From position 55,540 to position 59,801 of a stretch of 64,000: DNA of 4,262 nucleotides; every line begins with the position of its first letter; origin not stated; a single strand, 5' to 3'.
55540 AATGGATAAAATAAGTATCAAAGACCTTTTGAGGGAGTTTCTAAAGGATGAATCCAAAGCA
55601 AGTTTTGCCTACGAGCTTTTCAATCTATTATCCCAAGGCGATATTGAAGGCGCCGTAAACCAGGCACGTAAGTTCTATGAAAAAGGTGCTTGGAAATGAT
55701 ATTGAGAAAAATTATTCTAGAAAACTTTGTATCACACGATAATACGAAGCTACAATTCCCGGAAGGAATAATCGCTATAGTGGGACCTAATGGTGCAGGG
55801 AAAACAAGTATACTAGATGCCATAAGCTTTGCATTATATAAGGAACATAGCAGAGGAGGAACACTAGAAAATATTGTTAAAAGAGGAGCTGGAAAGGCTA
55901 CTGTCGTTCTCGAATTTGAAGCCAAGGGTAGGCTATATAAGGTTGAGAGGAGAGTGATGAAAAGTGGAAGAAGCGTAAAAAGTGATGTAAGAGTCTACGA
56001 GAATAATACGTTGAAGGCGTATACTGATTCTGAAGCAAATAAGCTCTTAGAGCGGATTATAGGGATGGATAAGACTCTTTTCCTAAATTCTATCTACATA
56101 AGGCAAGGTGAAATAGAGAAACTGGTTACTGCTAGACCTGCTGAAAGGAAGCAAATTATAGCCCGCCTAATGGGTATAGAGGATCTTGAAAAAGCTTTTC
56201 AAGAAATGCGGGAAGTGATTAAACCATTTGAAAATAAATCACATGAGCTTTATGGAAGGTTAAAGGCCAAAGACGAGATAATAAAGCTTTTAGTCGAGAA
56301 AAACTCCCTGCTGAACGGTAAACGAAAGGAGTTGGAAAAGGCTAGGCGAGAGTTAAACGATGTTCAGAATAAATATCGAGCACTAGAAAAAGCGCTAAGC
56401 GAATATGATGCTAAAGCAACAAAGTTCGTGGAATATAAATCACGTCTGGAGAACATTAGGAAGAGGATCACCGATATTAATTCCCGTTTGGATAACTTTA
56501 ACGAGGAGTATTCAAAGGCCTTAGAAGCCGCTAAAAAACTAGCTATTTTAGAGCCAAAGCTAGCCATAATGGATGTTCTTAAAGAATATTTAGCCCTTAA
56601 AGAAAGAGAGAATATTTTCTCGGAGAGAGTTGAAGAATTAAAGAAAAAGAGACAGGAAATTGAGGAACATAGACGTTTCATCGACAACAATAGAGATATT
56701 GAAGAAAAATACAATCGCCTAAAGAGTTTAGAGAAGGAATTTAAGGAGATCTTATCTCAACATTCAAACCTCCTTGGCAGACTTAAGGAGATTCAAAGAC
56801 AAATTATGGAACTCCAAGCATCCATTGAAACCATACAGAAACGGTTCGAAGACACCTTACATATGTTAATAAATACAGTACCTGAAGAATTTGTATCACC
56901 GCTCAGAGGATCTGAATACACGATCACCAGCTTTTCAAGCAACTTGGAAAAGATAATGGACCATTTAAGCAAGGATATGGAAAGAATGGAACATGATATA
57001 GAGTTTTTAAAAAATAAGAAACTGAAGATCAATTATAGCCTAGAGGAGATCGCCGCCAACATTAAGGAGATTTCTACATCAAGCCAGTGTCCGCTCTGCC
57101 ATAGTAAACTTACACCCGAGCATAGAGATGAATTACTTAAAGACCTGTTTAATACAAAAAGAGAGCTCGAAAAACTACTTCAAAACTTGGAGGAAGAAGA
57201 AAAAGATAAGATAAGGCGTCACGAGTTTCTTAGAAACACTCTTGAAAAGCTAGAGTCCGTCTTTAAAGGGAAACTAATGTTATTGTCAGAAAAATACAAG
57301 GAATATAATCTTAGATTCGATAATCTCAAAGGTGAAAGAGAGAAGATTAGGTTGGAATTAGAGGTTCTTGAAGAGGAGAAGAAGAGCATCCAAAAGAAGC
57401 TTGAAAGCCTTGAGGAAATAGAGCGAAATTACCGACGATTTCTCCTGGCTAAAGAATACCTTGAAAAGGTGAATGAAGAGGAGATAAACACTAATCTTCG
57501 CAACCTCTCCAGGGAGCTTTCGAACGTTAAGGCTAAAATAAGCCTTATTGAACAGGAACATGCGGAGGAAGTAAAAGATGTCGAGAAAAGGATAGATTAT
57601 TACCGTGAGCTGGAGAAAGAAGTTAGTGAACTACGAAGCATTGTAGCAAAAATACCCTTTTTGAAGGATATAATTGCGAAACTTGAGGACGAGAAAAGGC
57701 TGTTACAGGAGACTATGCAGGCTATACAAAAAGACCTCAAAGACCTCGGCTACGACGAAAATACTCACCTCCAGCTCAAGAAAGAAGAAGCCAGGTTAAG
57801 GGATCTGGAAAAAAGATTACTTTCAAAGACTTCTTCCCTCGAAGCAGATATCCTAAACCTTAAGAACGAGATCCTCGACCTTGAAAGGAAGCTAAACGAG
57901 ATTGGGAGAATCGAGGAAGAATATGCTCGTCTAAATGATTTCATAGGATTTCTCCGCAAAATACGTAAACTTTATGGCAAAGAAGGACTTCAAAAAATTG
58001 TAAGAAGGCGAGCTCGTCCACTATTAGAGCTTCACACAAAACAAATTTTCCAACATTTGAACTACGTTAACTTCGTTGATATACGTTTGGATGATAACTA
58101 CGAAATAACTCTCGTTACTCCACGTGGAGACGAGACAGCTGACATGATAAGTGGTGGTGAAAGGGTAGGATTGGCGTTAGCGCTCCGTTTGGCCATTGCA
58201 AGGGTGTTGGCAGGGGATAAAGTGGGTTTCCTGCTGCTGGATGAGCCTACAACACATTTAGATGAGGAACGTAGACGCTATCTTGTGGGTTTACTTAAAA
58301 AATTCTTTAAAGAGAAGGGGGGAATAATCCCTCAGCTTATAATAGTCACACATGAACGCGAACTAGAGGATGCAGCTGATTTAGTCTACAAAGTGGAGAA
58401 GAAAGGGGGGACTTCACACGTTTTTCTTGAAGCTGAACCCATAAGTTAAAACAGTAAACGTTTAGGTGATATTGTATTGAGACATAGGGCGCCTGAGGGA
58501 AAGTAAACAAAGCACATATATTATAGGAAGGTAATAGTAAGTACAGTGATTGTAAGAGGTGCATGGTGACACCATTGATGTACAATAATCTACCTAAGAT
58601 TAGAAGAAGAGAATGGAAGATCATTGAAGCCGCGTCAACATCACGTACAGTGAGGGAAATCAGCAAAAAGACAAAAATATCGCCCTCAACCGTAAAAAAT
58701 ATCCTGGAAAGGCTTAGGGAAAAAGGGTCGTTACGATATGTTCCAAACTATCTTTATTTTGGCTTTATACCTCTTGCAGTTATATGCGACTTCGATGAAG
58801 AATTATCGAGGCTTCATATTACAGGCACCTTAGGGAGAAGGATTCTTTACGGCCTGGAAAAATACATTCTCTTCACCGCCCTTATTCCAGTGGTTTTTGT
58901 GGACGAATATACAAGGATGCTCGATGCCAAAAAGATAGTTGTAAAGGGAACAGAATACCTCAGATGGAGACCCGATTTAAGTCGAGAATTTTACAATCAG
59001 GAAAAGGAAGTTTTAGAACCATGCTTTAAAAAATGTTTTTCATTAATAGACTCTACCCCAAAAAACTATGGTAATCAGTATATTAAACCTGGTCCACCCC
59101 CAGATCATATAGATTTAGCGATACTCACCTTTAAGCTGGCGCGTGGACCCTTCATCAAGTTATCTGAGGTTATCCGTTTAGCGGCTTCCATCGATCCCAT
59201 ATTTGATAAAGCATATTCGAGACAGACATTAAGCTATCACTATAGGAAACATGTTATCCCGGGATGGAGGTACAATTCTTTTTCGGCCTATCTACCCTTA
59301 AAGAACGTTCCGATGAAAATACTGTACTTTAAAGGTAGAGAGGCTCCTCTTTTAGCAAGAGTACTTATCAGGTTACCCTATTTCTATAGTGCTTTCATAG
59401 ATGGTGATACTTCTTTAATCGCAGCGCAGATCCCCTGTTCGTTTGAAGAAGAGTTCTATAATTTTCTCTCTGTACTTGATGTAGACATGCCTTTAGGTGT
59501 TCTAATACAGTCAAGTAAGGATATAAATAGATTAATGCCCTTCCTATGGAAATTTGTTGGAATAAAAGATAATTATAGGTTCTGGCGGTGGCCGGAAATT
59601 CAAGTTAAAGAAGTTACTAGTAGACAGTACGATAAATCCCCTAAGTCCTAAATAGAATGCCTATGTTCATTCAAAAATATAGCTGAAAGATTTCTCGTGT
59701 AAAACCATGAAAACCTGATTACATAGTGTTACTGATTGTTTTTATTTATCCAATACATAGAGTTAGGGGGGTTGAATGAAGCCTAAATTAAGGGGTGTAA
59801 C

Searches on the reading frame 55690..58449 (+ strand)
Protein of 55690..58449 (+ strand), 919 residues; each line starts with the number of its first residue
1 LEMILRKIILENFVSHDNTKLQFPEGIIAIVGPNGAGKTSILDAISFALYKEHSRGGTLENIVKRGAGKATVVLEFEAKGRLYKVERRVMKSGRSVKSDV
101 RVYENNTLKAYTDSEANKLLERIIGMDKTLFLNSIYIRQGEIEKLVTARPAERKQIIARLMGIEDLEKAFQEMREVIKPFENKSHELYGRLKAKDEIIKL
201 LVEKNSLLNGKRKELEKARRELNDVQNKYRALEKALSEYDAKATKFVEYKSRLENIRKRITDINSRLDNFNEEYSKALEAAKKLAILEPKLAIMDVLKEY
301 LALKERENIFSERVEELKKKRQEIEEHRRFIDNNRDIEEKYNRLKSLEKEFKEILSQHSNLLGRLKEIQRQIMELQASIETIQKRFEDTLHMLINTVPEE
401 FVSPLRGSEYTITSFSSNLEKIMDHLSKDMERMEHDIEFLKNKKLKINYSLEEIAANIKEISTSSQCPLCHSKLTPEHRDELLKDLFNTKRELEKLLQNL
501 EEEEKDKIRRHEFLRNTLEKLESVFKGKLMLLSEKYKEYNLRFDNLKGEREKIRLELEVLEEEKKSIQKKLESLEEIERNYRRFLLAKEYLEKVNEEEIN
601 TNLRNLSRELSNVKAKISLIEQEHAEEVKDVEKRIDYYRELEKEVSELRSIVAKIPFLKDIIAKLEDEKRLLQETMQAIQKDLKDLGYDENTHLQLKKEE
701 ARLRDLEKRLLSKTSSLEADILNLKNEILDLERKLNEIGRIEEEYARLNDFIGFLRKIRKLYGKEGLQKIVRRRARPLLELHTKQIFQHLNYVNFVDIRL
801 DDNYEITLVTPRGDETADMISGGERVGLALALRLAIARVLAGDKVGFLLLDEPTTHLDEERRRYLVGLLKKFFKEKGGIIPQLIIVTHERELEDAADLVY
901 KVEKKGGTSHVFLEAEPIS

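Call 4: search_protein_families(library=pfam, proteins=[window:55690-58449:+])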
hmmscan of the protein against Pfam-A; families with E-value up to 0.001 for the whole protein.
window:55690-58449:+ (919 aa): 11 families
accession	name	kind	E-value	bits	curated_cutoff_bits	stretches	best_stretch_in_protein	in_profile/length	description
PF02463.25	SMC_N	-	6.7e-27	94.8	40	1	5-907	2-217/220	RecF/RecN/SMC N terminal domain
PF13476.12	AAA_23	-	1e-13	52.9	27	1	7-231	1-195/201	AAA domain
PF13175.12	AAA_15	-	2.3e-10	41.1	32.1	1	3-357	1-274/374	AAA ATPase domain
PF13555.12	AAA_29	-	1e-06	28.8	27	1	5-53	1-50/61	P-loop containing region of AAA domain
PF13304.12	AAA_21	-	5.2e-06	27.2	27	1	27-63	1-40/304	AAA domain, putative AbiEii toxin, Type IV TA system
PF13514.12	AAA_27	-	5.2e-06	26.6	22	1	3-130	1-129/206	AAA domain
PF13558.12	SbcC_Walker_B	-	7.3e-06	26.6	27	1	797-870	5-89/90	SbcC/RAD50-like, Walker B motif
PF04513.17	Baculo_PEP_C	-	7.7e-06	26.4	38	0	357-460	14-117/140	Baculovirus polyhedron envelope protein, PEP, C terminus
PF04423.19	Rad50_zn_hook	-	9.8e-06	25.7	24.3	1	451-494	5-49/52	Rad50 zinc hook motif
PF00005.33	ABC_tran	-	7.6e-05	23.8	25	1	21-121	6-90/137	ABC transporter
PF04108.17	ATG17_like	-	0.00074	19.5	43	0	346-586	113-303/355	Autophagy protein ATG17-like domain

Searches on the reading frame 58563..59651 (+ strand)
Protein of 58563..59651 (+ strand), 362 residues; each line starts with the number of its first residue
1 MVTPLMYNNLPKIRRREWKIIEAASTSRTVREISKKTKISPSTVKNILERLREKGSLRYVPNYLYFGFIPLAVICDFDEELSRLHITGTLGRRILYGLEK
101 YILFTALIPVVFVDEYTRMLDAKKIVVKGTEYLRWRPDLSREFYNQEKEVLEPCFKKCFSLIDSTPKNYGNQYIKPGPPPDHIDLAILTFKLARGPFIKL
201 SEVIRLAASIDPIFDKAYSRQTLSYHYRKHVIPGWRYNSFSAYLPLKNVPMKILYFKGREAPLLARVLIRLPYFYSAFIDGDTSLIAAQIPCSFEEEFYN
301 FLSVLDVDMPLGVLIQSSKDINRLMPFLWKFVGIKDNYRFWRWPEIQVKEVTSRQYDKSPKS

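Call 4: search_protein_families(library=pfam, proteins=[window:58563-59651:+])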
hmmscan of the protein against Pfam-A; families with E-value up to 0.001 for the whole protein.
window:58563-59651:+ (362 aa): 7 families
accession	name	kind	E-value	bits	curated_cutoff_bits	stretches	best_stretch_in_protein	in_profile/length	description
PF13412.12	HTH_24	-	0.0001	22.2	21.9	1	29-55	19-45/48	Winged helix-turn-helix DNA-binding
PF13384.12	HTH_23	-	0.00023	21.3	24.6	1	15-55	5-45/50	Homeodomain-like domain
PF01022.26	HTH_5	-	0.0006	20.1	22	0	27-55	15-43/47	Bacterial regulatory protein, arsR family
PF13518.12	HTH_28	-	0.00066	20.1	25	0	20-55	5-40/52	Helix-turn-helix domain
PF12802.13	MarR_2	-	0.00072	20.1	27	0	28-61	21-54/61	MarR family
PF01726.22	LexA_DNA_bind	-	0.00076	19.7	23.7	0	29-62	27-61/65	LexA DNA binding domain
PF01978.25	TrmB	-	0.00076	19.7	25.6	0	27-56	22-51/68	Sugar-specific transcriptional regulator TrmB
